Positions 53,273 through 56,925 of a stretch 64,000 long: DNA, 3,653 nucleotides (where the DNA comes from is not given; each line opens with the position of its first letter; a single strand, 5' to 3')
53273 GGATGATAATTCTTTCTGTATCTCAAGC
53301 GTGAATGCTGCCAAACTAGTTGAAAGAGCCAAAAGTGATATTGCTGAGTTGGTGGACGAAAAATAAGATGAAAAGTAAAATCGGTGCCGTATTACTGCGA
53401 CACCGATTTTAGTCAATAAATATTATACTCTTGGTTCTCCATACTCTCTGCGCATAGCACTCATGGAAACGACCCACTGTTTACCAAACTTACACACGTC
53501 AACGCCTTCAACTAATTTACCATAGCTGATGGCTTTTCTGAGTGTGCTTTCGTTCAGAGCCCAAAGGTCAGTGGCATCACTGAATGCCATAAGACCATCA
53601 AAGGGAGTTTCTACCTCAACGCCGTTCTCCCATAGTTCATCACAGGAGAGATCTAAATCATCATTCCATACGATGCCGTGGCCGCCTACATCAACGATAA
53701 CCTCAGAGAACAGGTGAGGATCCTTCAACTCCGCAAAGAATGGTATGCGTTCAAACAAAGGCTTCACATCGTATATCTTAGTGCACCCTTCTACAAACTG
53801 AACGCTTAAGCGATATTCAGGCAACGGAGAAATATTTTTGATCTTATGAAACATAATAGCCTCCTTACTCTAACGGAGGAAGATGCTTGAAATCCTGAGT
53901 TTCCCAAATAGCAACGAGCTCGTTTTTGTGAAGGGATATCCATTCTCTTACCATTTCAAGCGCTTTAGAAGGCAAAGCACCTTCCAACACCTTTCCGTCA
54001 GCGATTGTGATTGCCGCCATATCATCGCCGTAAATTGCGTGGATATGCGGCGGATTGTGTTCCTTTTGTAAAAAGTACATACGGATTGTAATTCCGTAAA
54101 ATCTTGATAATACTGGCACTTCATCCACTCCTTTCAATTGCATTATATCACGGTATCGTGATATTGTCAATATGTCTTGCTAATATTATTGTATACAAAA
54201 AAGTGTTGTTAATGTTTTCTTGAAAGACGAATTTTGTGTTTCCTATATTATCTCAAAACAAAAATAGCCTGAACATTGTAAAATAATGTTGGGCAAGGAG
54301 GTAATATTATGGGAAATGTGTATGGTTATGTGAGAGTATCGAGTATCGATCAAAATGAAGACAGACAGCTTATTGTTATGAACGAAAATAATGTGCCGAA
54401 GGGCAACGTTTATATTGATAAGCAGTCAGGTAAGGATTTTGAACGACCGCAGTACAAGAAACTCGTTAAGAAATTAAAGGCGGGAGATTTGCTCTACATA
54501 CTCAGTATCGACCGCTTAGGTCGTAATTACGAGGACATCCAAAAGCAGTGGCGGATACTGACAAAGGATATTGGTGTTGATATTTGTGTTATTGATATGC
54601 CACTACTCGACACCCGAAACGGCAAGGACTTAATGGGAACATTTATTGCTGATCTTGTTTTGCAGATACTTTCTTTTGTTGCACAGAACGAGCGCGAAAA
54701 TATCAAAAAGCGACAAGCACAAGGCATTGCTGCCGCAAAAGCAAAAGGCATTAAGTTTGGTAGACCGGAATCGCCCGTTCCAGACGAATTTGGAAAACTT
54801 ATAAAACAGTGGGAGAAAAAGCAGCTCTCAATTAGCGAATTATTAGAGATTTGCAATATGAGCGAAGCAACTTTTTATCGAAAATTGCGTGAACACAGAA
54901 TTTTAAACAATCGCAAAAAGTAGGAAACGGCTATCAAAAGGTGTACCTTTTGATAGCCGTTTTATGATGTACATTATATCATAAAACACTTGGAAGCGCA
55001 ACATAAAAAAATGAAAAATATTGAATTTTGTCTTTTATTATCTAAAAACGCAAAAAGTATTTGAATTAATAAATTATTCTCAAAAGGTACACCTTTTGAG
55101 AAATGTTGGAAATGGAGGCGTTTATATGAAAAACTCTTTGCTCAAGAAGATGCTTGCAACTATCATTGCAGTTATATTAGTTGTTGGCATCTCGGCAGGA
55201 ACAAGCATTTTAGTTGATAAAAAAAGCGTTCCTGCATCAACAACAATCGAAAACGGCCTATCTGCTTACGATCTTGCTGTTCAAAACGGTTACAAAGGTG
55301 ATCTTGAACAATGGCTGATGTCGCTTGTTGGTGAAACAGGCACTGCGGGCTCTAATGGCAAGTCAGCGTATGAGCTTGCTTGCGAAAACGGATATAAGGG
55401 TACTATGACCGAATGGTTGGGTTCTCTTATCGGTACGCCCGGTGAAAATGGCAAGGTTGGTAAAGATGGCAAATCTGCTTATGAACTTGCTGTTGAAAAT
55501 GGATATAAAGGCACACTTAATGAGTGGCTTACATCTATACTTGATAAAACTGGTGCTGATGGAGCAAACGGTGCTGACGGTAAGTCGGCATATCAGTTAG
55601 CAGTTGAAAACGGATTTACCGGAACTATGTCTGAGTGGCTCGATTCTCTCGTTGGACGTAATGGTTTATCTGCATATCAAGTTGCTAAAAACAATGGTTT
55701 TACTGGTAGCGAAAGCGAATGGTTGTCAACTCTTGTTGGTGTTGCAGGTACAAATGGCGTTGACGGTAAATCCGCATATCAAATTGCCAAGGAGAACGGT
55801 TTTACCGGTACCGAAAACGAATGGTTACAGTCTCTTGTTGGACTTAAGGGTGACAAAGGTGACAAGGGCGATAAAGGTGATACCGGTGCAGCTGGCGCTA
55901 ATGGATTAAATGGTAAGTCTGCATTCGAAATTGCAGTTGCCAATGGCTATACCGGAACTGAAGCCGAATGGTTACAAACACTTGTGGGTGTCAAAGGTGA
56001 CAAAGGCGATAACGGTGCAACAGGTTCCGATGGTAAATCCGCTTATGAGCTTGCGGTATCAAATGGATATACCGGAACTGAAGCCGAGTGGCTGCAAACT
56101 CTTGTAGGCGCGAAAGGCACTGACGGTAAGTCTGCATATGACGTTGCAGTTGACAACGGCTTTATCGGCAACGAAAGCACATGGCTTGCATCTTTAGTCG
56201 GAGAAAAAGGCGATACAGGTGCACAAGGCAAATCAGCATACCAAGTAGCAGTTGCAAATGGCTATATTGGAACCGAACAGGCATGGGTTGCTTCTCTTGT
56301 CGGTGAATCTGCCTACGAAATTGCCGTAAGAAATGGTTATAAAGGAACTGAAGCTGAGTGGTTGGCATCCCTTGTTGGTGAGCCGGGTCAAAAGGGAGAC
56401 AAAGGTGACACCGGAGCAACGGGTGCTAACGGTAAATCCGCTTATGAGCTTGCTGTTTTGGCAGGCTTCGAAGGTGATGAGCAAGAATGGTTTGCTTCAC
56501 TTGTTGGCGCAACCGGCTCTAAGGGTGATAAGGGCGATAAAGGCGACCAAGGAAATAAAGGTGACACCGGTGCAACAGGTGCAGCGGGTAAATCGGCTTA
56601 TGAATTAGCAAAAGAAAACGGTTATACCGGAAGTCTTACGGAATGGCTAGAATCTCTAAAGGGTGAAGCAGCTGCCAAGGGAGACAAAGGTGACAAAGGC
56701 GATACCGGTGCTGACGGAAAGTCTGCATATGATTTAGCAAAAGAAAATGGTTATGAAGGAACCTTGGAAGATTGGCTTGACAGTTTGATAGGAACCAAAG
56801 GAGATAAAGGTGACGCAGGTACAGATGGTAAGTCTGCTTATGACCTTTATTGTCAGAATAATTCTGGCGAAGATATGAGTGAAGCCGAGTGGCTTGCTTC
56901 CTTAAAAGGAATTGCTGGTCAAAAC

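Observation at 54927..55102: Candidate invertible promoter switch: two palindromic 20-bp sites with an asymmetric GT/AC core flank a 146-bp promoter cassette between a serine recombinase gene and a giant surface-protein gene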

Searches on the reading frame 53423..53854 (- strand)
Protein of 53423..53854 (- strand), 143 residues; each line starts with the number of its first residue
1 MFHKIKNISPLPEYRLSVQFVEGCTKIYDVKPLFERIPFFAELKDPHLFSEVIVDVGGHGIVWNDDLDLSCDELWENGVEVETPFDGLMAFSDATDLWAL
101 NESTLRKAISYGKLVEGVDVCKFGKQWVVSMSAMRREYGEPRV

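Call 6: search_protein_families(library=pfam, proteins=[window:53423-53854:-], max_evalue=0.01)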
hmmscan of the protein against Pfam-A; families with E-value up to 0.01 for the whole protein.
window:53423-53854:- (143 aa): 2 families
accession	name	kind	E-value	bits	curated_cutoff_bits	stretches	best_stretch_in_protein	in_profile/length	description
PF10387.14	DUF2442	-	6.3e-11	42.8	23.9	1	5-78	1-70/72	Protein of unknown function (DUF2442)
PF20038.5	HTH_59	-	3.3e-07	30.6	27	1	86-140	5-63/66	Helix-turn-helix domain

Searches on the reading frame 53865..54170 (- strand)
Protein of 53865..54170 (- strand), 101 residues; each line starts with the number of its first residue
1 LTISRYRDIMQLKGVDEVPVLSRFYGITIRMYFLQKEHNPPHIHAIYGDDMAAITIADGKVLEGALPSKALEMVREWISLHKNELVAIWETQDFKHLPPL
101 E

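Call 6: search_protein_families(library=pfam, proteins=[window:53865-54170:-], max_evalue=0.01)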
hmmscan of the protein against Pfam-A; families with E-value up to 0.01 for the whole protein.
window:53865-54170:- (101 aa): 1 family
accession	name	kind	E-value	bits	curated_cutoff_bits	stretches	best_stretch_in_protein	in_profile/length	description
PF13711.11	DUF4160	-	9.7e-22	77.4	23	1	26-90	1-65/65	Domain of unknown function (DUF4160)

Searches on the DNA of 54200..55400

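Call 72: search_rna_families(source=window, start=54200, end=55400, threshold=evalue, max_evalue=1)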
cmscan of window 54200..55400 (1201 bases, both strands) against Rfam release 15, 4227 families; matches with E-value up to 1: 6.
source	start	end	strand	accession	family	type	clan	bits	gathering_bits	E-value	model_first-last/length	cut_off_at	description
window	54927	55029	-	RF01822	RsaJ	Gene; sRNA;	-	26.7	100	0.00053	1-287/287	no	RNA Staph. aureus A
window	54869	54966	+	RF02316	TtnuHACA9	Gene; snRNA; snoRNA; HACA-box;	-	22.1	100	0.81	1-135/135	no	Tetrahymena snoRNA TtnuHACA9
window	54925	54964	+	RF03621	MIR4245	Gene; miRNA;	-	20.8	74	0.98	1-128/128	no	MIR4245 microRNA precursor family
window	54926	55040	-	RF02578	tsr25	Gene; sRNA;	-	20.2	63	0.097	1-181/181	no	S. aureus tsr25 small RNA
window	54918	54969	+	RF03796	mir-5984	Gene; miRNA;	-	20.2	95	0.65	1-74/74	no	mir-5984 microRNA precursor family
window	54862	54964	+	RF02637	EF0408_EF0409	Gene; sRNA;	-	14.2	440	0.5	1-412/412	no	Enterococcus sRNA EF0408_EF0409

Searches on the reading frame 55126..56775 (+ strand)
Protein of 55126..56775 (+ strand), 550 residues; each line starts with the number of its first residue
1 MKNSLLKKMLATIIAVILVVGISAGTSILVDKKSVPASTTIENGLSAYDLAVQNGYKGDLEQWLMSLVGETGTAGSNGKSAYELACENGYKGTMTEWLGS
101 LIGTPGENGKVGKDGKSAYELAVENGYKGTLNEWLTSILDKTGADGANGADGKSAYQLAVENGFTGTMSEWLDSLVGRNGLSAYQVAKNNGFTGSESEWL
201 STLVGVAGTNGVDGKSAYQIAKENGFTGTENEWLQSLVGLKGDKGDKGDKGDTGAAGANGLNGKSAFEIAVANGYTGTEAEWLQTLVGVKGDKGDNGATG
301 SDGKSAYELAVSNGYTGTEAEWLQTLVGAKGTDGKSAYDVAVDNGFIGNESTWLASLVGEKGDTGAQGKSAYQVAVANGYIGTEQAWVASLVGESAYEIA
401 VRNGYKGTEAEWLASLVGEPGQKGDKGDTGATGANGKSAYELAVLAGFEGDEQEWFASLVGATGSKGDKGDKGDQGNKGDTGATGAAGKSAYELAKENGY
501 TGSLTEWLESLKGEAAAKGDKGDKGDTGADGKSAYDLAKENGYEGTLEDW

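Call 42: search_protein_families(library=pfam, alignment_id=A1, max_evalue=0.0001)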
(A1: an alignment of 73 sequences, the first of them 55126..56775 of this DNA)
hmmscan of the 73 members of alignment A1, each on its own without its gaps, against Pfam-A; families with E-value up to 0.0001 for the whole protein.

A. member 1, window:55126-56775:+ (550 aa): 4 families
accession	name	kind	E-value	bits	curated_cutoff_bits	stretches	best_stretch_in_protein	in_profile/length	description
PF01391.23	Collagen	-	5.5e-14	52.1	27.2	0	461-489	16-44/60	Collagen triple helix repeat (20 copies)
PF15659.11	Toxin-JAB1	-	6.3e-10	39.9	21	0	261-295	7-37/87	JAB-like toxin 1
PF17535.7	DUF5454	-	5.1e-08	33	25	0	184-222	120-156/221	Family of unknown function (DUF5454)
PF11154.13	DUF2934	-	5.3e-08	32.8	22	0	217-230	10-24/37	Protein of unknown function (DUF2934)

B. families by the number of members that match (of 73 scanned): 75 families (the first 25 are shown)
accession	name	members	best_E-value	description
PF13240.11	Zn_Ribbon_1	6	3.9e-14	zinc-ribbon domain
PF01391.23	Collagen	5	1.7e-41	Collagen triple helix repeat (20 copies)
PF00501.34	AMP-binding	4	1.1e-60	AMP-binding enzyme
PF12773.13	DZR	4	9e-17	Double zinc ribbon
PF13306.12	LRR_5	3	9.8e-101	BspA type Leucine rich repeat region (6 copies)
PF13248.11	Zn_ribbon_3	3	4.1e-11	zinc-ribbon domain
PF15659.11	Toxin-JAB1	3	6.3e-10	JAB-like toxin 1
PF25390.1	WD40_RLD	2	3e-27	RCC1-like domain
PF13855.12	LRR_8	2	6.1e-23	Leucine rich repeat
PF02599.21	CsrA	2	8.2e-18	Global regulator protein family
PF00722.28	Glyco_hydro_16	2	9.4e-18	Glycosyl hydrolases family 16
PF17032.10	Zn_ribbon_15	2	2.5e-08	zinc-ribbon family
PF17535.7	DUF5454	2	5.1e-08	Family of unknown function (DUF5454)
PF11154.13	DUF2934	2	5.3e-08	Protein of unknown function (DUF2934)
PF07719.23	TPR_2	2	3.4e-07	Tetratricopeptide repeat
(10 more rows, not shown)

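Call 43: search_protein_families(library=padloc, alignment_id=A1, max_evalue=0.00001)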
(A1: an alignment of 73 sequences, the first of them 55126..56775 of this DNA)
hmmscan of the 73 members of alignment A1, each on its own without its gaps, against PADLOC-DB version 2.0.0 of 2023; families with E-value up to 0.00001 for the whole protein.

A. member 1, window:55126-56775:+ (550 aa): 0 families

B. families by the number of members that match (of 73 scanned): 58 families (the first 25 are shown)
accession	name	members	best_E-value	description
PDLC02451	BrxA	1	4e-57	BrxA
PDLC04042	PD-T4-6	1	2.6e-49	-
PDLC04060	PD-T4-6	1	1.1e-48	-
PDLC04138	mad6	1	4.9e-47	mads_6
PDLC04047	PD-T4-6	1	5.5e-42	-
PDLC04053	PD-T4-6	1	1.5e-41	-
PDLC04045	PD-T4-6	1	1.4e-38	-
PDLC04044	PD-T4-6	1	2.1e-38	-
PDLC04061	PD-T4-6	1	7.7e-37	-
PDLC04057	PD-T4-6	1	2.7e-36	-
PDLC04043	PD-T4-6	1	4.1e-36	-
PDLC04052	PD-T4-6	1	1.4e-35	-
PDLC04054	PD-T4-6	1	1.9e-35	-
PDLC04048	PD-T4-6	1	3e-35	-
PDLC02447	BrxA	1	7.2e-35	BrxA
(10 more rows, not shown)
